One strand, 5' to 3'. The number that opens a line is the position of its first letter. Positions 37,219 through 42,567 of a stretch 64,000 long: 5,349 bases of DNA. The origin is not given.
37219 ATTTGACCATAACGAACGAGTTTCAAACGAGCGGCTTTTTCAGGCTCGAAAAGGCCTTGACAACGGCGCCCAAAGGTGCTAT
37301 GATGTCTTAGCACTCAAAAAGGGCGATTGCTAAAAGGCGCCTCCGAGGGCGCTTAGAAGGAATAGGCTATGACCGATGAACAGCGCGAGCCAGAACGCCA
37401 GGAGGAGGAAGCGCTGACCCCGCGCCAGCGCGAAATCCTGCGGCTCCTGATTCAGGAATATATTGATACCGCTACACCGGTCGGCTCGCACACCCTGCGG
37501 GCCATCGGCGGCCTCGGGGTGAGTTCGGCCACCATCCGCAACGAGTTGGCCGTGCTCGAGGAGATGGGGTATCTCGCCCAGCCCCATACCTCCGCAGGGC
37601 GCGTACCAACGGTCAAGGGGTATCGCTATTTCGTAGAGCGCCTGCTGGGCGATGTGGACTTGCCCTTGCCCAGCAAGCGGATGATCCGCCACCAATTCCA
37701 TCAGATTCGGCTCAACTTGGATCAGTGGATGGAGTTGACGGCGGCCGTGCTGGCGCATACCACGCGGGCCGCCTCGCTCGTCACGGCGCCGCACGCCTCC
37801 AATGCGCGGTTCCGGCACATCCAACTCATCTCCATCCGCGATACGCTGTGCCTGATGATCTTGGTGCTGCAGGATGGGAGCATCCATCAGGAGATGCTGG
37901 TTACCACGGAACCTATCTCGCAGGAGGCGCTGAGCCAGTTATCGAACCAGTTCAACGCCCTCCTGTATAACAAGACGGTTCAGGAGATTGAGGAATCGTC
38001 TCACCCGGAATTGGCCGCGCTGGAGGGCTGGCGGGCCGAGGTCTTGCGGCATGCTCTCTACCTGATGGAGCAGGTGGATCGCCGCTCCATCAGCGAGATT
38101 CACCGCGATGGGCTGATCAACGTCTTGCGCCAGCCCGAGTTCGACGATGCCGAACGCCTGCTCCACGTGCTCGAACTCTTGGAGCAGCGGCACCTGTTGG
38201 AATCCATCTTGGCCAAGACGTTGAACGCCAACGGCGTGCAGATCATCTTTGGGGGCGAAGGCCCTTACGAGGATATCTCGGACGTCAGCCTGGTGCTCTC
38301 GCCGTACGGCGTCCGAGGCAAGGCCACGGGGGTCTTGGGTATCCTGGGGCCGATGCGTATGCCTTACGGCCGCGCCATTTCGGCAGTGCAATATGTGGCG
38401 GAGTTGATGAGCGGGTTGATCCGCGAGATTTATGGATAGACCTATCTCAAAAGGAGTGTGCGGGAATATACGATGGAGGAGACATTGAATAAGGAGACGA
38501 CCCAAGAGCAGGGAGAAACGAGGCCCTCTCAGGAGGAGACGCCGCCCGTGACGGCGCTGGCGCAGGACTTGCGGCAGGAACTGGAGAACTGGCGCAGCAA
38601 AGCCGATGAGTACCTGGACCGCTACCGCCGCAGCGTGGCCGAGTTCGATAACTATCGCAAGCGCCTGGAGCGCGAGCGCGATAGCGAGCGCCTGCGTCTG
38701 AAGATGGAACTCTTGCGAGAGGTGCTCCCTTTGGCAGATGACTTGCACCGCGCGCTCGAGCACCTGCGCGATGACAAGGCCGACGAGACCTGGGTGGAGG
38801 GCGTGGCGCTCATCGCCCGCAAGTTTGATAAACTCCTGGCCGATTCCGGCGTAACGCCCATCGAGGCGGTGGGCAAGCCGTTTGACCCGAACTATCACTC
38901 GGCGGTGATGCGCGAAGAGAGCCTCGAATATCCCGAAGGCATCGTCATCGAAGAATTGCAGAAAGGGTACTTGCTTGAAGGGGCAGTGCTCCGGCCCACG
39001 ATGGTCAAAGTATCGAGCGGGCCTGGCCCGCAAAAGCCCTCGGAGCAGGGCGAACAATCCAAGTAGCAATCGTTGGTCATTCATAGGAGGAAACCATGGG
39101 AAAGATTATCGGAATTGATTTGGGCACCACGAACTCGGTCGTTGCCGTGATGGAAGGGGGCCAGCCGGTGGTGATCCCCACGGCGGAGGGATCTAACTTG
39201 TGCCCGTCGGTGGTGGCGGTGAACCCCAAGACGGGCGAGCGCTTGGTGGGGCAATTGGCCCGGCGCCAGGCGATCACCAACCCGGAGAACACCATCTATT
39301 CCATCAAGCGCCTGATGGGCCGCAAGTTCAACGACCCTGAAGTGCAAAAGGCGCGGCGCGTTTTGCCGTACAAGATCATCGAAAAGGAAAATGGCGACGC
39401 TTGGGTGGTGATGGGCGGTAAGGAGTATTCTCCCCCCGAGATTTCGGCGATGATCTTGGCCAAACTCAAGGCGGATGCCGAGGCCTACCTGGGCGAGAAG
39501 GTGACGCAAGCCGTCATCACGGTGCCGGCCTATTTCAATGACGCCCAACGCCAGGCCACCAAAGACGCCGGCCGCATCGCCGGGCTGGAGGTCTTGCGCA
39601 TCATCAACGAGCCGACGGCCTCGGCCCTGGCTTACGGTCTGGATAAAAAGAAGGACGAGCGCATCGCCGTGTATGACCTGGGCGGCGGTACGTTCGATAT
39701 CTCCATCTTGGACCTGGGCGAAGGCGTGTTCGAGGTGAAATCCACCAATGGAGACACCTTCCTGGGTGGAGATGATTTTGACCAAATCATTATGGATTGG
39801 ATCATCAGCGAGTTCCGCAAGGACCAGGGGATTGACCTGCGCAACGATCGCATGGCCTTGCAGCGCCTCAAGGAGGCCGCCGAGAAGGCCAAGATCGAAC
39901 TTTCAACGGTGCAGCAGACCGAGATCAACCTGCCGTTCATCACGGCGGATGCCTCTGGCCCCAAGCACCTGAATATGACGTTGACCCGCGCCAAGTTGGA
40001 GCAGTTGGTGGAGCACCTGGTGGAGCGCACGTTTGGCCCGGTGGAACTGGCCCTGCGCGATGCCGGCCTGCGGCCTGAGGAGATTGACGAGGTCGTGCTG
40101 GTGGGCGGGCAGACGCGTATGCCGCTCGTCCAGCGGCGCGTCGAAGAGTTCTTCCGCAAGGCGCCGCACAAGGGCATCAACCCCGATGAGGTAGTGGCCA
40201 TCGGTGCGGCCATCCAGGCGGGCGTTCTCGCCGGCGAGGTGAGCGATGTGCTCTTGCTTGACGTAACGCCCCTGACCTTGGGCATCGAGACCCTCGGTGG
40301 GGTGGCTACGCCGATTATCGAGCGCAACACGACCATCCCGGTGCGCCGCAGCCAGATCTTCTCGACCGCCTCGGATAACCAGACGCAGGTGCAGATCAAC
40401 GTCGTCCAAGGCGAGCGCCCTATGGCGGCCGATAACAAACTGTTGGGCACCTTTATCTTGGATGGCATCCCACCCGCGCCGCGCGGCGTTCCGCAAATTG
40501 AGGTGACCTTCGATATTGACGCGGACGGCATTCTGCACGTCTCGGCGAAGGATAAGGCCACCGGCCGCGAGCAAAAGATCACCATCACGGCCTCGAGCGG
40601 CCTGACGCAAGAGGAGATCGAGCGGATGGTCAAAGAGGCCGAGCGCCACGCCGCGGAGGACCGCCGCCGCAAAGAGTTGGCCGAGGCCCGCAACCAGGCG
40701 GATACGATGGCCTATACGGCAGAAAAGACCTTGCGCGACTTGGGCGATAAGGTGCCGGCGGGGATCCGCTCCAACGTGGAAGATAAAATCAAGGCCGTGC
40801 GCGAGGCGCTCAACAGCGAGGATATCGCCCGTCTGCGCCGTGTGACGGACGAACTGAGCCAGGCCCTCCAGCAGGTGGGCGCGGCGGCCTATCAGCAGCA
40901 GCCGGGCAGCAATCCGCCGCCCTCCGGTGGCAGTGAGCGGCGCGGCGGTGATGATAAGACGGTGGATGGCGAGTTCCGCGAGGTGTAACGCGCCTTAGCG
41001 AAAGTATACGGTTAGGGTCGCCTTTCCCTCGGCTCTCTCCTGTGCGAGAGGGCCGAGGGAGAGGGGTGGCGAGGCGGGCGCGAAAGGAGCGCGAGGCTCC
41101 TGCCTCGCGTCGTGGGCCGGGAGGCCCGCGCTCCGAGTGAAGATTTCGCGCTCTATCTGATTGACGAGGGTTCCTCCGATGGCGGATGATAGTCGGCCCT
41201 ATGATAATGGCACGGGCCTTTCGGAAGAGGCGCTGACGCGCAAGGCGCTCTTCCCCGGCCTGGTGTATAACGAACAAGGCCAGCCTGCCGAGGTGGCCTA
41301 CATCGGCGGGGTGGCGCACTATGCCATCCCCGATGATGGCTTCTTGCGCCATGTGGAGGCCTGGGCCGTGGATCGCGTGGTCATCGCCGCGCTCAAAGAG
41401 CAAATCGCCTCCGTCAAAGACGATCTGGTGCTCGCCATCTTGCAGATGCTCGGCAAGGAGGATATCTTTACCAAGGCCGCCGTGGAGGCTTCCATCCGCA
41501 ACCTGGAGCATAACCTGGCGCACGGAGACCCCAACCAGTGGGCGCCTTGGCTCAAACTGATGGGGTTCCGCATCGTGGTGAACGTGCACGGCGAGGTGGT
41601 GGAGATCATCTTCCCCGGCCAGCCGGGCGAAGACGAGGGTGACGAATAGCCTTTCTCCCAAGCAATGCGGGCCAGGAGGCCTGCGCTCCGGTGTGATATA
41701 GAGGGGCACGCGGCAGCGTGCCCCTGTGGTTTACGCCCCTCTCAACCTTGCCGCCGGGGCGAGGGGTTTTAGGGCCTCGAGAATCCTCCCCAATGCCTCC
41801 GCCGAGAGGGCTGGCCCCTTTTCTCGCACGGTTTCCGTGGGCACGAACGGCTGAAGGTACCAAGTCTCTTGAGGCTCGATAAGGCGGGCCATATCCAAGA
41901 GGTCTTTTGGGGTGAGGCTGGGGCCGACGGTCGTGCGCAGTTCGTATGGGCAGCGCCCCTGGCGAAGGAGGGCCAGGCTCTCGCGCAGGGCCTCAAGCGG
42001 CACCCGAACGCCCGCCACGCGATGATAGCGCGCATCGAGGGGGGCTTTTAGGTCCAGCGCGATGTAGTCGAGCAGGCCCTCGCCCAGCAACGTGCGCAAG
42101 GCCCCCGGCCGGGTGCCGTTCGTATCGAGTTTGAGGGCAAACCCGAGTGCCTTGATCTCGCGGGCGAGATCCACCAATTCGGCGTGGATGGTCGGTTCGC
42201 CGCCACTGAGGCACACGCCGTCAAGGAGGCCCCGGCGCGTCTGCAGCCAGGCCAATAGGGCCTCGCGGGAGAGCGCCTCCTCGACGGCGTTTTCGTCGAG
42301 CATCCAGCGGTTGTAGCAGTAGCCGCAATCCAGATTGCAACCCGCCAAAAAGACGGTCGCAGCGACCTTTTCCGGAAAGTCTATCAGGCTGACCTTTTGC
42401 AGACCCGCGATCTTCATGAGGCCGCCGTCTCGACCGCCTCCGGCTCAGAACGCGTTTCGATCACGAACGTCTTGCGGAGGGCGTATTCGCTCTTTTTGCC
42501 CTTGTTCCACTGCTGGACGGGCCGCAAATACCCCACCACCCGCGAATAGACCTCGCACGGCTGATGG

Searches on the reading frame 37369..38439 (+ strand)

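Call 10: search_protein_families(library=pfam, proteins=[window:37369-38439:+])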
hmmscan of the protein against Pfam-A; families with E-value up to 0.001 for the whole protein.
window:37369-38439:+ (356 aa): 2 families
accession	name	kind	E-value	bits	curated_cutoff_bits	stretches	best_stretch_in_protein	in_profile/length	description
PF01628.27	HrcA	-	9.4e-51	173.3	22.2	1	118-337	1-215/215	HrcA protein C terminal domain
PF03444.21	HrcA_DNA-bdg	-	4.8e-05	23.4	21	1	16-87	2-72/79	Winged helix-turn-helix transcription repressor, HrcA DNA-binding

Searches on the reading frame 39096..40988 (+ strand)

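Call 10: search_protein_families(library=pfam, proteins=[window:39096-40988:+])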
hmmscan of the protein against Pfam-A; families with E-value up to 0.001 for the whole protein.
window:39096-40988:+ (630 aa): 2 families
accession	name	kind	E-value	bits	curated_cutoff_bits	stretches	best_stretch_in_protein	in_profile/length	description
PF00012.26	HSP70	-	1.2e-267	889.5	20.6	1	4-600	1-599/599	Hsp70 protein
PF06723.19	MreB_Mbl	-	4e-16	59.2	27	1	135-372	92-316/327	MreB/Mbl protein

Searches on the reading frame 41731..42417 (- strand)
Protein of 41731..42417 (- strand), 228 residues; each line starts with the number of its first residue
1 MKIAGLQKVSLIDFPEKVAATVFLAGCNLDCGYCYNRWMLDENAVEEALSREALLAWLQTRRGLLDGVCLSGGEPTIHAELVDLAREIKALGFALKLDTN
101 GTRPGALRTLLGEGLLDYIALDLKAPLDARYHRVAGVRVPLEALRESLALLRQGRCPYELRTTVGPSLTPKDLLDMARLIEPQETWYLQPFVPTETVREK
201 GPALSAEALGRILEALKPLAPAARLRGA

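Call 10: search_protein_families(library=pfam, proteins=[window:41731-42417:-])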
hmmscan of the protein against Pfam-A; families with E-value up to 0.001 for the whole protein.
window:41731-42417:- (228 aa): 2 families
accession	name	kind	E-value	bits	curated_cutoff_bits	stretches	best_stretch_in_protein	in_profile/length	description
PF04055.27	Radical_SAM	-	7.1e-22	78.8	29.5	1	23-180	3-166/166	Radical SAM superfamily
PF13353.11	Fer4_12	-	2.6e-08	34.7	22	1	20-93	8-82/137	4Fe-4S single cluster domain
